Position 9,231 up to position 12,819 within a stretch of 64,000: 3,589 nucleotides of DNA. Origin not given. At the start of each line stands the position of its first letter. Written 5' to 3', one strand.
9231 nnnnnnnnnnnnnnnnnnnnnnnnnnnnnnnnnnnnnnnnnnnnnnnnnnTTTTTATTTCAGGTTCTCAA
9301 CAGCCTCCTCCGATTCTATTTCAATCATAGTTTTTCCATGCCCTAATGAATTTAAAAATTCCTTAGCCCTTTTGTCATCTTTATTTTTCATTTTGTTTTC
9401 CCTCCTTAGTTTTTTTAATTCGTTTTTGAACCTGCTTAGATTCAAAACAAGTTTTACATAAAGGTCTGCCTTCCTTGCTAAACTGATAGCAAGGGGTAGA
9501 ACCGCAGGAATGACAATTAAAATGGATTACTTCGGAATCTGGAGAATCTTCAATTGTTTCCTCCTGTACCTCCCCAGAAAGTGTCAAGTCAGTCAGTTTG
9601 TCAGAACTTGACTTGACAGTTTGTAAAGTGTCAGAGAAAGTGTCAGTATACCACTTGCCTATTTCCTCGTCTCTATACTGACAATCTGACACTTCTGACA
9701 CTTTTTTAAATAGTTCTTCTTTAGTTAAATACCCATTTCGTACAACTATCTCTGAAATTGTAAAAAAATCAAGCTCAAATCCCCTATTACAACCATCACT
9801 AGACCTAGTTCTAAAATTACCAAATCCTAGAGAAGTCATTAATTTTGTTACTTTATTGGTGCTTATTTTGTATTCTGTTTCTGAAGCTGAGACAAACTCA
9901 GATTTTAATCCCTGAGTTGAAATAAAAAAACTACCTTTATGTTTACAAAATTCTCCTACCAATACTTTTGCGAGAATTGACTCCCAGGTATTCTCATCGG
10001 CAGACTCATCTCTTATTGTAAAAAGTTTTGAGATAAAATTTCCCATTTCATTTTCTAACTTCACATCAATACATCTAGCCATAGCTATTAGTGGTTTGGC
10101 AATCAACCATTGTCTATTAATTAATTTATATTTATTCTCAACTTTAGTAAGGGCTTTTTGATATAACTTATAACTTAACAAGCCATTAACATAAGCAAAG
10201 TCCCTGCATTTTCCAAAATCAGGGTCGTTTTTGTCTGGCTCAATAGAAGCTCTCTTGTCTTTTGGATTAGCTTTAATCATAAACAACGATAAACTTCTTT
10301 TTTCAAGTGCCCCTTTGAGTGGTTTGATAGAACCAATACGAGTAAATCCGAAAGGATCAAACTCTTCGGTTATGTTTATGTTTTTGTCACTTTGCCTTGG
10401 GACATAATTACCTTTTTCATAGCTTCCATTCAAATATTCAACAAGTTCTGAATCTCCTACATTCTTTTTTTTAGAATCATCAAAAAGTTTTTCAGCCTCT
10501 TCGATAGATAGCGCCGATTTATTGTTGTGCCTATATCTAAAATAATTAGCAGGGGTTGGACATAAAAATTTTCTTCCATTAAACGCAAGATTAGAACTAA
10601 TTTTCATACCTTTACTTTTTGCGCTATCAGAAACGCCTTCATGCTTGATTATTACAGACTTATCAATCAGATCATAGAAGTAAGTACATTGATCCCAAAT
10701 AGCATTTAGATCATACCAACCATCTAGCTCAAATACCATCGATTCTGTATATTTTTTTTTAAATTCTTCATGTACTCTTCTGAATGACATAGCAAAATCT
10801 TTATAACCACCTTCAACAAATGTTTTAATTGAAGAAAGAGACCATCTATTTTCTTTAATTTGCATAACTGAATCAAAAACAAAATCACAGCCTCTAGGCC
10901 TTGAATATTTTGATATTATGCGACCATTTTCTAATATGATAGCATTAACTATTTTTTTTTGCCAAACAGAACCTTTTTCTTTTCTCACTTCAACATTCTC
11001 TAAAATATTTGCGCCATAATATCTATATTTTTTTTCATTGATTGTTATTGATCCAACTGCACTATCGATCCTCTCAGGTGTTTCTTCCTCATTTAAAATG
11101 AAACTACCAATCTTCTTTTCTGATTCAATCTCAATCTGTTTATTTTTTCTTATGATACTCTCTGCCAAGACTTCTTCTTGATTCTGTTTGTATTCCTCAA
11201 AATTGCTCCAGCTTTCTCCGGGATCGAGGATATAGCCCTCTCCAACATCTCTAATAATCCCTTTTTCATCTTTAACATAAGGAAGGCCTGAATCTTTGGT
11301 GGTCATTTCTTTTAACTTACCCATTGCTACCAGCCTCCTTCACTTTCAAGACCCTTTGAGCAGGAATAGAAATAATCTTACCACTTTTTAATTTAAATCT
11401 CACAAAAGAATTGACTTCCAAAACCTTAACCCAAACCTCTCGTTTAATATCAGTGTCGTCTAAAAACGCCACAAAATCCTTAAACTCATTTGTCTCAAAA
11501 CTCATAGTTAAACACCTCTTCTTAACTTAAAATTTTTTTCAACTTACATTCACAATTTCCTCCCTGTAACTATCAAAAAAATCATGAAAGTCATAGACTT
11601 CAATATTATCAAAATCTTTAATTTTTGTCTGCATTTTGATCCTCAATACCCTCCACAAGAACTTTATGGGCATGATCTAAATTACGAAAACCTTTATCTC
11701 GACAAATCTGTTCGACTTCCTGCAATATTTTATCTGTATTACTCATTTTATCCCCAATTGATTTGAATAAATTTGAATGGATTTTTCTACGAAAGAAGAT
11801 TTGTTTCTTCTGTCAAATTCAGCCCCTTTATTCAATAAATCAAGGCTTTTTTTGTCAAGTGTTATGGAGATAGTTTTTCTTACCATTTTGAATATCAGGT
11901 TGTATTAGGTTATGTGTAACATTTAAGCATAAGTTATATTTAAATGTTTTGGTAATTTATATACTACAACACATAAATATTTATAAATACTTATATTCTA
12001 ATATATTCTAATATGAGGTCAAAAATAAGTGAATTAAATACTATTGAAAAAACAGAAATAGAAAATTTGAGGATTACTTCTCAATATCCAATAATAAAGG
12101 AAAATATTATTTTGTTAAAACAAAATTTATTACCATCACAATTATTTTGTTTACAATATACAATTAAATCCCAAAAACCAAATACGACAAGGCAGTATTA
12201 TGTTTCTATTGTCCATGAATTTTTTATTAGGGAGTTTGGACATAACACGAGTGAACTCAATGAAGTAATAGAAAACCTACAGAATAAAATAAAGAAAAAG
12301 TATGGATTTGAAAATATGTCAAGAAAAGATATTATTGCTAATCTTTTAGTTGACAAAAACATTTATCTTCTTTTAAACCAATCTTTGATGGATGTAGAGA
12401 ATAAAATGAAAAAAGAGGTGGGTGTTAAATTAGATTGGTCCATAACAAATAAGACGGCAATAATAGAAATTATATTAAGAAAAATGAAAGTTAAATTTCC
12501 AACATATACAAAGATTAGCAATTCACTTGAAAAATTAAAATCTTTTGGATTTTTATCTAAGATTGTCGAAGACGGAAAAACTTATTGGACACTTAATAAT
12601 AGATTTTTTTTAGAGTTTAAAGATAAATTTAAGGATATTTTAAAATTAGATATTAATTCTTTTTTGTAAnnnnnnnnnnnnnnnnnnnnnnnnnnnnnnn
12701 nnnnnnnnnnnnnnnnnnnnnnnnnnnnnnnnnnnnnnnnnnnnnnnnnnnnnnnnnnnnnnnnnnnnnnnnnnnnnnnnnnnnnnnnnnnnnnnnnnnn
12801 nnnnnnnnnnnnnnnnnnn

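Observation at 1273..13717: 12.4-kb integrative element inserted in the 3' end of tRNA-Arg of a DPANN-like archaeon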

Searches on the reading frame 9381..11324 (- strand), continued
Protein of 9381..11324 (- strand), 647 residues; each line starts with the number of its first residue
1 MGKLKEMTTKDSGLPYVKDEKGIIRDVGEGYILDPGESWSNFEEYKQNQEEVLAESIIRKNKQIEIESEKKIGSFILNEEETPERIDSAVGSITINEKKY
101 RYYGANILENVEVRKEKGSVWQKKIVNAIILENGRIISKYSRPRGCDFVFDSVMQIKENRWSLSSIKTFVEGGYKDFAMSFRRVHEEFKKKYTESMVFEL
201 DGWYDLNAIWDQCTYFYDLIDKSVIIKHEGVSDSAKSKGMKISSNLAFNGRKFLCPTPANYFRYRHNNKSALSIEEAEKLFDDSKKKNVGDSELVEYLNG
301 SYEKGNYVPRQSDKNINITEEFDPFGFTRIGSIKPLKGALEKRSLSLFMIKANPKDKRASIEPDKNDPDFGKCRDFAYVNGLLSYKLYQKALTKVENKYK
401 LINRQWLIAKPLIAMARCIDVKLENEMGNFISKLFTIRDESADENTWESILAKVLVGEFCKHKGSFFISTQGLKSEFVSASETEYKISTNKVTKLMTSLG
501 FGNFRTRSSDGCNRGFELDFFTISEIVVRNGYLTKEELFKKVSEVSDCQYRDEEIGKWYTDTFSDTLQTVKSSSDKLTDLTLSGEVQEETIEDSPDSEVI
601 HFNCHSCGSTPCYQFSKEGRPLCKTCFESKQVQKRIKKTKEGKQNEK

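Call 113: find_encoding_contigs(protein=P0110, flank=10000, max_places=2)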
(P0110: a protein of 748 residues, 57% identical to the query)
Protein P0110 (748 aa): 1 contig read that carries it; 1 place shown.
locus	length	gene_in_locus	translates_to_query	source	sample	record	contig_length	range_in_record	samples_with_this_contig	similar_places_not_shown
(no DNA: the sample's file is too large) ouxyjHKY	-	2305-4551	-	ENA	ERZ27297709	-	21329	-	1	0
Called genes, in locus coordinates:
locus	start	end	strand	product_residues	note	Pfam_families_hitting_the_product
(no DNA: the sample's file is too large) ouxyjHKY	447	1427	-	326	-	-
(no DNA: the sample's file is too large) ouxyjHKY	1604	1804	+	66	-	PF04014:MazE_antitoxin (weak)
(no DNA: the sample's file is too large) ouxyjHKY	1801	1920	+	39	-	-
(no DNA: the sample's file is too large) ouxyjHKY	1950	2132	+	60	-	-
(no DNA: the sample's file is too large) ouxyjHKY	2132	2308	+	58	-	-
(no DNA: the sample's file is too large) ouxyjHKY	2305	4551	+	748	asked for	-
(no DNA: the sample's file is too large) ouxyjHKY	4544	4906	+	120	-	-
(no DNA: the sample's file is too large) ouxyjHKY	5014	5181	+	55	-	-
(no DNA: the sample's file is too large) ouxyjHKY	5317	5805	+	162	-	PF00589:Phage_integrase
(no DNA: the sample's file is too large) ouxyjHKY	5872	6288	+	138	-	-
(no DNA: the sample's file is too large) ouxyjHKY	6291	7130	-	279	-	-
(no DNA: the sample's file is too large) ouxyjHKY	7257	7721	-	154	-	-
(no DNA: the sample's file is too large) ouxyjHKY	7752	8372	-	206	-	-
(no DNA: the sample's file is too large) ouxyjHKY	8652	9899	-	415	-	PF00589:Phage_integrase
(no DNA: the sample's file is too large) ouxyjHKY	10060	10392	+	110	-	-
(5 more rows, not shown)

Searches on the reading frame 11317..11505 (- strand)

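Call 12: search_protein_families(library=pfam, max_evalue=0.1, proteins=[window:11317-11505:-])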
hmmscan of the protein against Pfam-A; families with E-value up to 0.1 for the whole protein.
window:11317-11505:- (62 aa): 1 family
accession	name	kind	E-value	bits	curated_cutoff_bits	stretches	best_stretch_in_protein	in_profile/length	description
PF01781.23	Ribosomal_L38e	-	0.074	13.5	27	0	4-44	3-40/68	Ribosomal L38e protein family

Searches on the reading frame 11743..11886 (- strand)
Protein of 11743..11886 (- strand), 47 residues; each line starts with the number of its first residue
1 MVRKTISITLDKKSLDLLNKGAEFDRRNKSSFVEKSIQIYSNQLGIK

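Call 103: search_protein_families(library=pfam, max_evalue=1, proteins=[window:11743-11886:-])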
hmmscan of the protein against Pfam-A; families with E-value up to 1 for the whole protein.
window:11743-11886:- (47 aa): 2 families
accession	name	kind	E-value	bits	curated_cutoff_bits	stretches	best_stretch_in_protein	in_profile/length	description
PF00136.26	DNA_pol_B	-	0.036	13.3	23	1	6-44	286-324/453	DNA polymerase family B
PF01402.27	RHH_1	-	0.082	13.3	20.5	1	6-36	2-32/39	Ribbon-helix-helix protein, copG family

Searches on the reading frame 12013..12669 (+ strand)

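Call 12: search_protein_families(library=pfam, max_evalue=0.1, proteins=[window:12013-12669:+])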
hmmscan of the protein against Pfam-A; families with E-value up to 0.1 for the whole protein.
window:12013-12669:+ (218 aa): 3 families
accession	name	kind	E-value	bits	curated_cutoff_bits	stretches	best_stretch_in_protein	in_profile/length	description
PF07751.16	Abi_2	-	0.0061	17.3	25.6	1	87-145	16-69/184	Abi-like protein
PF25221.1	5TMH_Lnb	-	0.018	15.5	25.2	1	19-65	55-99/144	Lnb transmembrane domain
PF08838.16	DUF1811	-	0.071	13.9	27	0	79-120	8-49/100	Protein of unknown function (DUF1811)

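Call 16: search_protein_families(library=phrogs, max_evalue=0.01, proteins=[window:12013-12669:+])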
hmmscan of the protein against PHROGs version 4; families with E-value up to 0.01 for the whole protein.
window:12013-12669:+ (218 aa): 0 families

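Call 72: search_protein_families(library=ncbifam, max_evalue=0.01, proteins=[window:12013-12669:+])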
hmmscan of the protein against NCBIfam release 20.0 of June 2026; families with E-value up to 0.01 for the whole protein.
window:12013-12669:+ (218 aa): 0 families

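Call 79: search_protein_families(library=padloc, max_evalue=0.01, proteins=[window:12013-12669:+])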
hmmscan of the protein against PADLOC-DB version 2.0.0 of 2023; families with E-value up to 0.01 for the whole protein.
window:12013-12669:+ (218 aa): 1 family
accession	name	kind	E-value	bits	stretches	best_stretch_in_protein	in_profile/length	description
PDLC02373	dCTPase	-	0.0027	14.7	1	67-154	152-231/630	-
